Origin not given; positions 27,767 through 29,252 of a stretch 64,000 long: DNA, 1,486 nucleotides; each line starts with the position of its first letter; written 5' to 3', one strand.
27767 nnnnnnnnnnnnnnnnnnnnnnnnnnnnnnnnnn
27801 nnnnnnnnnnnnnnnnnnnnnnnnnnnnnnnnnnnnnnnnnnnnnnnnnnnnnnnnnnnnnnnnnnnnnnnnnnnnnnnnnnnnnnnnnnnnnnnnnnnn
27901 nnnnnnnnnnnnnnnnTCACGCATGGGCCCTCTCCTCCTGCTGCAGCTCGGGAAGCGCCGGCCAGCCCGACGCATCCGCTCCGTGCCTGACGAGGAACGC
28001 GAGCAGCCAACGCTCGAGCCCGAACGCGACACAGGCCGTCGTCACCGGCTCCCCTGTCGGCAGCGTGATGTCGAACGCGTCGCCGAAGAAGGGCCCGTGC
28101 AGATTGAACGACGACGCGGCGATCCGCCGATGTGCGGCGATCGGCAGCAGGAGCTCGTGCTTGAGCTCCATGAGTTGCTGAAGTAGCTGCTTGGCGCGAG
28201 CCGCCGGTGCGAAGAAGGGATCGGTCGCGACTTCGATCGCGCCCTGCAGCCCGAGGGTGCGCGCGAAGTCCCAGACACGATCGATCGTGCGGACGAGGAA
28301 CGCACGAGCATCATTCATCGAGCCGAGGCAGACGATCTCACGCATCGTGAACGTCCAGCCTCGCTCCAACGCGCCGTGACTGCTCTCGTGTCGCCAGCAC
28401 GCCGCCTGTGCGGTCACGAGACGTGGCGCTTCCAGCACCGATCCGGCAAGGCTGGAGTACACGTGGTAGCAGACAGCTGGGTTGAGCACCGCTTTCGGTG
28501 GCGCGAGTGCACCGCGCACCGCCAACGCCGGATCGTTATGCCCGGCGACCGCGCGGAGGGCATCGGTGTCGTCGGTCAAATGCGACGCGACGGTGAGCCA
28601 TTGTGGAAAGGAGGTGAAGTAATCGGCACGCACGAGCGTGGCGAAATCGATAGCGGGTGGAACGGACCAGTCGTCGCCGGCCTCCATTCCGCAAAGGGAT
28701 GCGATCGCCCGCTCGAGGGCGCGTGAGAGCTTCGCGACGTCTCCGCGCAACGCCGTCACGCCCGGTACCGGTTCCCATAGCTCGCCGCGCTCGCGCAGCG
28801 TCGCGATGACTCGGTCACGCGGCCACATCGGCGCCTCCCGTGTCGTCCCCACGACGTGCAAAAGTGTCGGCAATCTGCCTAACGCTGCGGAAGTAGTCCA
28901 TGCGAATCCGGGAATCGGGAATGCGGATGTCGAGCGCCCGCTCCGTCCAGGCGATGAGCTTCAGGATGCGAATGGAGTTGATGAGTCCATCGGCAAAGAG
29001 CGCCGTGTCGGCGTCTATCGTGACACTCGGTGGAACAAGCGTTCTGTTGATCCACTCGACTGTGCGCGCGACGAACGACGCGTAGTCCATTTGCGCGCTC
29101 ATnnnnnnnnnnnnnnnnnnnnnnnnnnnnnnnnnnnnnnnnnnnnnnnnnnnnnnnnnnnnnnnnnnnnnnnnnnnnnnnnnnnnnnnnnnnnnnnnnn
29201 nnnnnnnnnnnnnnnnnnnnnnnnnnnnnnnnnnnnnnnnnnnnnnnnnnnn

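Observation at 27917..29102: SerRS-like amino acid:[carrier protein] ligase paired with its own carrier protein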

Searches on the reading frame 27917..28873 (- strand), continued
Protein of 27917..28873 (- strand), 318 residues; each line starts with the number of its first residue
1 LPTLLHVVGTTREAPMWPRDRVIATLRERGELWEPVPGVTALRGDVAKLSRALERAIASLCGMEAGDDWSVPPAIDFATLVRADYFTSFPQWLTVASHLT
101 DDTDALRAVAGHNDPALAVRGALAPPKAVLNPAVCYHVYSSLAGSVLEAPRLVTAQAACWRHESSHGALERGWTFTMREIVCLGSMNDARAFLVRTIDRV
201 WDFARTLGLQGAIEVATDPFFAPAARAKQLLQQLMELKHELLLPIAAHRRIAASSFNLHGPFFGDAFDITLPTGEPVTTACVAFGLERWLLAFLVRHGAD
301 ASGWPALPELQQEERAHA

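Call 61: get_annotated_region(hit=H1, flank=10000)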
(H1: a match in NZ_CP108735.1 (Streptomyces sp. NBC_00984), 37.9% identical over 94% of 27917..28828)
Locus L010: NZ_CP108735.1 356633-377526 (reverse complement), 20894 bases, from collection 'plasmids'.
description: Streptomyces sp. NBC_00984 plasmid unnamed1, complete sequence
organism: Streptomyces sp. NBC_00984 (NCBI taxid 2903700)
taxonomy: Bacteria; Actinomycetota; Actinomycetes; Kitasatosporales; Streptomycetaceae; Streptomyces; Streptomyces sp. NBC 00984
host: -; source: -; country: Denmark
typing (MOB-suite, as given by PLSDB): mobilizable; relaxase MOBF,MOBP
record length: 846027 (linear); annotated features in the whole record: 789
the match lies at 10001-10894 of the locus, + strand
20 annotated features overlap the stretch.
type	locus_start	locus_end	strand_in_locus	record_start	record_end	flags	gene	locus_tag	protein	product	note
CDS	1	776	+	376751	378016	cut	-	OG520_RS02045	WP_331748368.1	MFS transporter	GO:0055085 - transmembrane transport [Evidence IEA]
CDS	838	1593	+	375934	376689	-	-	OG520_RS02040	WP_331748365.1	class I SAM-dependent methyltransferase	-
CDS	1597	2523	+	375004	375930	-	-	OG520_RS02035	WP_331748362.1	phytanoyl-CoA dioxygenase family protein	-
CDS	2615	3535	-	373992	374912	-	-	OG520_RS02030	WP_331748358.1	cupin-like domain-containing protein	-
CDS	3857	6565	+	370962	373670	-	-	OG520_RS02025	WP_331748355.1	beta-ketoacyl synthase N-terminal-like domain-containing protein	-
CDS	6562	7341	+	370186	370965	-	-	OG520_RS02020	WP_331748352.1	alpha/beta fold hydrolase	-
CDS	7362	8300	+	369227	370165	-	-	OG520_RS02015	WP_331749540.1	3-hydroxyacyl-CoA dehydrogenase NAD-binding domain-containing protein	GO:0006631 - fatty acid metabolic process [Evidence IEA]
CDS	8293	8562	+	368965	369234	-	-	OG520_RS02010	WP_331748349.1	phosphopantetheine-binding protein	-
CDS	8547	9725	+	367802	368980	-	-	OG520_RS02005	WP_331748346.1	acyl-CoA dehydrogenase family protein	-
CDS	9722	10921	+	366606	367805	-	-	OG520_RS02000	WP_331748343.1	hypothetical protein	-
CDS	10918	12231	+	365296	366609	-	-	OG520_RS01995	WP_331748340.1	acyltransferase domain-containing protein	-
CDS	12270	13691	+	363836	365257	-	-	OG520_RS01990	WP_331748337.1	condensation domain-containing protein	-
CDS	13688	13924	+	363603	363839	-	-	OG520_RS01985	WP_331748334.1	acyl carrier protein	-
CDS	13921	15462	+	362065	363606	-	-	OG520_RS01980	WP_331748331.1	AMP-binding protein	-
CDS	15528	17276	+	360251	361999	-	-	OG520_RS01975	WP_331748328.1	non-ribosomal peptide synthetase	-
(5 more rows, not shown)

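Call 62: fold_search(model_id=the predicted structure, library=pdb)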
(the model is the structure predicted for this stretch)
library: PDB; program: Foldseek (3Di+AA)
matches with E <= 10: 1042; with E <= 0.001: 654
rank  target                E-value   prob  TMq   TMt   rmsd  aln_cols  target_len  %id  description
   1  4h2s_B                2.2e-26  1.00  0.81  0.83   3.2       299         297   31  Crystal structure of Bradyrhizobium japonicum glycine:[carrier protein] ligase complexed with cognate carrier protein  (released 2013-03-06)
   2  3pzc_A                6.6e-26  1.00  0.81  0.83   3.2       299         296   31  Crystal structure of class II aaRS homologue (Bll0957) complexed with Coenzyme A (released 2011-10-19)
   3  3mf1_A                7.5e-26  1.00  0.80  0.82   3.0       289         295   32  Crystal structure of class II aaRS homologue (Bll0957) complexed with an analogue of glycyl adenylate (released 2010-07-28)
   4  4h2w_B                1.1e-25  1.00  0.82  0.84   3.1       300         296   32  Crystal structure of engineered Bradyrhizobium japonicum glycine:[carrier protein] ligase complexed with carrier prote (released 2013-03-06)
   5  3mf2_A                1.2e-25  1.00  0.81  0.82   3.2       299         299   31  Crystal structure of class II aaRS homologue (Bll0957) complexed with AMP (released 2010-07-28)
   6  4h2w_A                2.8e-25  1.00  0.83  0.85   2.9       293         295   32  Crystal structure of engineered Bradyrhizobium japonicum glycine:[carrier protein] ligase complexed with carrier prote (released 2013-03-06)
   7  3mey_A                1.1e-24  1.00  0.83  0.84   2.9       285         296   33  Crystal structure of class II aaRS homologue (Bll0957) complexed with ATP (released 2010-07-28)
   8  3mf1_B                1.9e-23  1.00  0.75  0.82   2.9       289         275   30  Crystal structure of class II aaRS homologue (Bll0957) complexed with an analogue of glycyl adenylate (released 2010-07-28)
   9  3mey_B                9.3e-23  1.00  0.77  0.84   2.8       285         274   30  Crystal structure of class II aaRS homologue (Bll0957) complexed with ATP (released 2010-07-28)
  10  3pzc_B                1.3e-22  1.00  0.75  0.82   2.9       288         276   30  Crystal structure of class II aaRS homologue (Bll0957) complexed with Coenzyme A (released 2011-10-19)
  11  3w3s_A                1.1e-21  1.00  0.83  0.49   5.4       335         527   22  Crystal structure of A. aeolicus tRNASec in complex with M. kandleri SerRS (released 2013-02-13)
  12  2cj9_A                2.5e-18  1.00  0.80  0.52   3.3       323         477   19  Crystal structure of Methanosarcina barkeri seryl-tRNA synthetase complexed with an analog of seryladenylate (released 2006-06-26)
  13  2cj9_B                4.0e-18  1.00  0.80  0.50   3.8       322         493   20  Crystal structure of Methanosarcina barkeri seryl-tRNA synthetase complexed with an analog of seryladenylate (released 2006-06-26)
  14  2cjb_A                6.2e-18  1.00  0.80  0.53   3.7       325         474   19  Crystal structure of Methanosarcina barkeri seryl-tRNA synthetase complexed with serine (released 2006-06-26)
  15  2cim_B                1.4e-17  1.00  0.78  0.51   3.5       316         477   19  Crystal structure of Methanosarcina barkeri seryl-tRNA synthetase (released 2006-06-26)
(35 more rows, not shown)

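Call 68: search_protein_families(library=pfam, proteins=[L010:9722-10921:+, L009:9849-10808:+, L006:12037-12618:+], max_evalue=1)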
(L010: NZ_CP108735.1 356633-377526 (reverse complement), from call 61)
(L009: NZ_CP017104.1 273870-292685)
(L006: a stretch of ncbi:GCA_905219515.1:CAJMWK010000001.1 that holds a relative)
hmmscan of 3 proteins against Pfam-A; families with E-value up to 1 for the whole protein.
L010:9722-10921:+ (399 aa): 1 family
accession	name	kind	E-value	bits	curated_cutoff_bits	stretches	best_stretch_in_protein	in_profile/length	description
PF00587.30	tRNA-synt_2b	-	0.073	13.6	29.3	1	240-377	43-174/179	tRNA synthetase class II core domain (G, H, P, S and T)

L009:9849-10808:+ (319 aa): 1 family
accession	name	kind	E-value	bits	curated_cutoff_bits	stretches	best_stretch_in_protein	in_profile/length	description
PF08893.15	DUF1839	-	7.5e-128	426.6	22.5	1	12-316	4-312/313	Domain of unknown function (DUF1839)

L006:12037-12618:+ (193 aa): 2 families
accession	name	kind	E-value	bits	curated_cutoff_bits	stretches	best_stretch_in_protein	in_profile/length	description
PF11583.14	AurF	-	3e-05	23.8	29.6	1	40-150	107-218/282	P-aminobenzoate N-oxygenase AurF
PF04305.20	DUF455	-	0.0055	16.8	34.3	1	109-160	87-138/247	Protein of unknown function (DUF455)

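Call 69: find_related_loci(query=A3, collection=metagenome_contigs, flank=10000)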
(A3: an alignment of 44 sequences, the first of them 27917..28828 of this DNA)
Query A3 (303 aa) in metagenome_contigs; peptide patterns used: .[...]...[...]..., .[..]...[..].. (x = any residue, [..] = any of these).
600 stretches matched a pattern (row limit reached: there are more); 578 encode a relative of the query (tblastn E <= 1e-3); the best 80 are kept; 80 distinct loci.
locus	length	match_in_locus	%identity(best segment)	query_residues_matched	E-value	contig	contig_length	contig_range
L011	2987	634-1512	67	1-292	7e-137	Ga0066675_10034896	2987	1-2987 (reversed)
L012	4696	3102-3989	65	1-296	1e-127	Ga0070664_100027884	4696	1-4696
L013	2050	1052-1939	67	1-296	4e-134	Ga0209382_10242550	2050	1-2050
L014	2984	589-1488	65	1-303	4e-129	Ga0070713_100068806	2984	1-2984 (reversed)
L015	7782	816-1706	68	1-297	2e-124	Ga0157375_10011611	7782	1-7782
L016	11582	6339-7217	65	1-295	2e-124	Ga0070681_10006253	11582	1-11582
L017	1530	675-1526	70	1-283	2e-134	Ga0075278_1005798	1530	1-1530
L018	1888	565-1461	67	1-300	1e-131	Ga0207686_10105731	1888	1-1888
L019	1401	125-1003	68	1-292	7e-133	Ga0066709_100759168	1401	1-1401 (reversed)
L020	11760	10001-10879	63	1-295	6e-121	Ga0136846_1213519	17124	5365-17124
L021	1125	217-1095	64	1-295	2e-132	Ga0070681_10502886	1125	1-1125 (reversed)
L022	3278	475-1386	61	1-303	3e-123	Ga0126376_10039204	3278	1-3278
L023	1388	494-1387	67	1-298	1e-129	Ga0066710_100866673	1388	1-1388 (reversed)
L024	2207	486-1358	63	1-290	9e-125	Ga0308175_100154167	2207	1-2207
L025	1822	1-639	84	86-298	4e-125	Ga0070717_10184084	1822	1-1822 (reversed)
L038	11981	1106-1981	52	1-292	5e-93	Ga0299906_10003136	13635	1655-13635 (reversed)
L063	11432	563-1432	55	1-292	2e-88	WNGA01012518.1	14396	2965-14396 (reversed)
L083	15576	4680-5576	51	5-302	5e-84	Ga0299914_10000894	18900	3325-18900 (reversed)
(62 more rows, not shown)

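Call 72: search_protein_families(library=pfam, proteins=[L038:3378-3959:+, L038:4036-4539:+, L038:4588-5337:+, L038:5359-6603:+, L038:6600-9749:+, L038:9742-11148:+, L063:3275-4465:-, L063:5169-6572:-, L063:7434-8963:+, L083:8402-11410:-], max_evalue=0.001)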
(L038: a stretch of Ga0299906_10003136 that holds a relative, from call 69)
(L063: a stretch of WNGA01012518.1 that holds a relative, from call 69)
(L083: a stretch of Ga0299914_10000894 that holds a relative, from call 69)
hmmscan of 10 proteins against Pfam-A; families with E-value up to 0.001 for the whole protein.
L038:3378-3959:+ (193 aa): 2 families
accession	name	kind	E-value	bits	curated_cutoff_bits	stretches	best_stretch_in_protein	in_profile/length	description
PF04140.19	ICMT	-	3.1e-08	34.4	24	1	110-168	33-93/95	Isoprenylcysteine carboxyl methyltransferase (ICMT) family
PF04191.18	PEMT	-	2.7e-06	28.2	25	1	107-169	37-99/105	Phospholipid methyltransferase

L038:4036-4539:+ (167 aa): 5 families
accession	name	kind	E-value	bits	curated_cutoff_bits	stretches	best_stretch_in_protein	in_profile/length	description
PF01047.28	MarR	-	9.6e-11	41.9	24.6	1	62-121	1-59/59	MarR family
PF12802.13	MarR_2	-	4e-07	30.5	27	1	61-119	2-60/61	MarR family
PF13463.12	HTH_27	-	6.5e-06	26.8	22.2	1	62-129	1-68/68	Winged helix DNA-binding domain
PF22381.2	Staph_reg_Sar_Rot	-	3.6e-05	24.2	27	1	58-129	8-78/85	Transcriptional regulator SarA/Rot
PF09339.16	HTH_IclR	-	0.00076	19.6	22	0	68-112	7-51/52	IclR helix-turn-helix domain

L038:4588-5337:+ (249 aa): 1 family
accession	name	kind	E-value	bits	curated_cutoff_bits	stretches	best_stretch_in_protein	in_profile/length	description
PF13505.12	OMP_b-brl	-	2.3e-09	38.1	28.7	1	56-240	3-174/175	Outer membrane protein beta-barrel domain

L038:5359-6603:+ (414 aa): 2 families
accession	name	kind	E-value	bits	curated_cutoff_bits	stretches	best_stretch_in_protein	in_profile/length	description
PF13437.12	HlyD_3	-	8.6e-11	43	22.2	1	215-311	1-102/106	HlyD family secretion protein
PF16576.10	HlyD_D23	-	6.6e-10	39.1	30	1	122-315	22-211/214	Barrel-sandwich domain of CusB or HlyD membrane-fusion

L038:6600-9749:+ (1049 aa): 1 family
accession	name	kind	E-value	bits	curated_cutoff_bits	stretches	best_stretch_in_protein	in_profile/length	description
PF00873.25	ACR_tran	-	3.1e-244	813.6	28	1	19-1020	2-1020/1021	AcrB/AcrD/AcrF family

L038:9742-11148:+ (468 aa): 1 family
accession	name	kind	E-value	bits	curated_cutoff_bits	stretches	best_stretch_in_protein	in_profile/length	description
PF02321.23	OEP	-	2.8e-49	167.9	22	2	287-460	11-184/187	Outer membrane efflux protein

L063:3275-4465:- (396 aa): 2 families
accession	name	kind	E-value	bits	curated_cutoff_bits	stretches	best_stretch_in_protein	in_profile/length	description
PF14378.12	PAP2_3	-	1.3e-17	64.7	27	1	194-369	3-188/190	PAP2 superfamily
PF01569.27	PAP2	-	1.1e-05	25.6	27.2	1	300-372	47-121/130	PAP2 superfamily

L063:5169-6572:- (467 aa): 0 families

L063:7434-8963:+ (509 aa): 2 families
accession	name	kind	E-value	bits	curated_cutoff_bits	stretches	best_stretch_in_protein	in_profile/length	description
PF13520.12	AA_permease_2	-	6.5e-47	160.8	27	1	63-469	6-410/427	Amino acid permease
PF00324.27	AA_permease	-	2.1e-29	103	24.6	1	75-449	18-399/470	Amino acid permease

L083:8402-11410:- (1002 aa): 5 families
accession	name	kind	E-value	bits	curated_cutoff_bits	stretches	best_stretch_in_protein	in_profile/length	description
PF13191.12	AAA_16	-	2.4e-25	90.4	32.6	1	9-182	1-164/167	AAA ATPase domain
PF00196.25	GerE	-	8.6e-17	61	23.5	1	939-993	2-56/57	Bacterial regulatory proteins, luxR family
PF13424.12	TPR_12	-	3.9e-11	43.4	30.1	2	476-540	8-74/77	Tetratricopeptide repeat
PF17874.7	TPR_MalT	-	7.2e-07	29.2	45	1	632-790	42-197/336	MalT-like TPR region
PF13936.12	HTH_38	-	0.00066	19.8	27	0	945-975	11-41/44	Helix-turn-helix domain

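Call 89: search_protein_families(library=ncbifam, proteins=[L004:4664-5767:+, L004:6057-7220:+, L004:7169-7879:+, L004:7988-8836:+], max_evalue=0.1)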
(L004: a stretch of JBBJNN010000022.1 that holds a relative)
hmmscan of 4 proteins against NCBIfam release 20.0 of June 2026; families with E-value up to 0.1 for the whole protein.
L004:4664-5767:+ (367 aa): 0 families

L004:6057-7220:+ (387 aa): 0 families

L004:7169-7879:+ (236 aa): 0 families

L004:7988-8836:+ (282 aa): 0 families

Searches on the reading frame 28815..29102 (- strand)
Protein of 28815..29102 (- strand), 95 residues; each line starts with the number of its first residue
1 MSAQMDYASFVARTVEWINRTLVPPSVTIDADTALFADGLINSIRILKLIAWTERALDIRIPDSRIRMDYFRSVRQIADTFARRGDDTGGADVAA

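Call 4: search_protein_families(library=pfam, proteins=[window:28815-29102:-], max_evalue=0.01)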
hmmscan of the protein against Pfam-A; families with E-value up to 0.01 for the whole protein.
window:28815-29102:- (95 aa): 1 family
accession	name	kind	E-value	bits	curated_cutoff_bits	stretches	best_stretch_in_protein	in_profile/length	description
PF00550.31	PP-binding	-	2.5e-05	24.9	20.8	1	27-80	16-66/67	Phosphopantetheine attachment site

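Call 5: search_protein_families(library=ncbifam, proteins=[window:28815-29102:-], max_evalue=0.01)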
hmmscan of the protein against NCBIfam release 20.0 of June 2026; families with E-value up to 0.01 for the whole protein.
window:28815-29102:- (95 aa): 5 families
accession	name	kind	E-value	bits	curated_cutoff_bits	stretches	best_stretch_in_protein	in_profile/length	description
NF005480.0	PRK07081.1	equivalog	8.3e-06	25.7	72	1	28-82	21-74/83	acyl carrier protein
NF052616.1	ACP_for_OlsHI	equivalog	2.9e-05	24.3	130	1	30-83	26-79/83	ornithine lipid biosynthesis acyl carrier protein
NF005798.0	PRK07639.1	equivalog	0.0002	21.7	100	1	30-80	27-77/91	petrobactin biosynthesis protein AsbD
NF003464.0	PRK05087.1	equivalog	0.0002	21.3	68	1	26-78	19-71/78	D-alanine--poly(phosphoribitol) ligase subunit DltC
NF009104.0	PRK12449.1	equivalog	0.0004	20.3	70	1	11-82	7-76/80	acyl carrier protein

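Call 56: search_solved_structures(query=window:28815-29102:-, max_evalue=1, show_alignments=1)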
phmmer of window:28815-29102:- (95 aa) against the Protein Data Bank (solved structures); distinct sequences matched with E-value up to 1: 15.
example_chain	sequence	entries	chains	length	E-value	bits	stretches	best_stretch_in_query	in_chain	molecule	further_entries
2my6_A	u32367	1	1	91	1.9e-07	34.6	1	4-81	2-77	Peptidyl carrier protein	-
2my5_A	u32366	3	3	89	2.2e-07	34.4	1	6-81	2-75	Peptidyl carrier protein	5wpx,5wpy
2n5h_A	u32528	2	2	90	0.00014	25.4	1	16-81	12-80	Peptidyl carrier protein PltL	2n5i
6o6e_E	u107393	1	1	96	0.00017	25.2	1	16-81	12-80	Peptidyl carrier protein PltL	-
6cxt_A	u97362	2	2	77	0.00067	23.2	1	12-78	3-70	Alpha/beta hydrolase fold protein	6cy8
4h2w_C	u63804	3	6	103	0.0017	22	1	23-81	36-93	Aminoacyl carrier protein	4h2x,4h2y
2jq4_A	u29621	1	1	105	0.0018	21.9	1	23-81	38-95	Hypothetical protein Atu2571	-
6bug_A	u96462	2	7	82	0.015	18.9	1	12-79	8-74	D-alanyl carrier protein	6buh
8jf2_F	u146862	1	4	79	0.019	18.6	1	15-79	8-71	D-alanyl carrier protein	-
7yn3_C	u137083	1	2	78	0.098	16.3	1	17-84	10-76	CcbZ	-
9dkr_C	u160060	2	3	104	0.19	15.5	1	15-84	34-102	CcbZ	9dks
4bpg_A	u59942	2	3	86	0.41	14.3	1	29-79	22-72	D-ALANINE--POLY(PHOSPHORIBITOL) LIGASE SUBUNIT 2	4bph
2cnr_A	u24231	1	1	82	0.43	14.3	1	10-67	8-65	ACYL CARRIER PROTEIN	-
2koo_A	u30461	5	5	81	0.46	14.2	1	10-67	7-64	Acyl carrier protein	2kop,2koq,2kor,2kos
7r49_H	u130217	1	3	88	0.86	13.3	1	18-70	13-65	D-alanyl carrier protein 1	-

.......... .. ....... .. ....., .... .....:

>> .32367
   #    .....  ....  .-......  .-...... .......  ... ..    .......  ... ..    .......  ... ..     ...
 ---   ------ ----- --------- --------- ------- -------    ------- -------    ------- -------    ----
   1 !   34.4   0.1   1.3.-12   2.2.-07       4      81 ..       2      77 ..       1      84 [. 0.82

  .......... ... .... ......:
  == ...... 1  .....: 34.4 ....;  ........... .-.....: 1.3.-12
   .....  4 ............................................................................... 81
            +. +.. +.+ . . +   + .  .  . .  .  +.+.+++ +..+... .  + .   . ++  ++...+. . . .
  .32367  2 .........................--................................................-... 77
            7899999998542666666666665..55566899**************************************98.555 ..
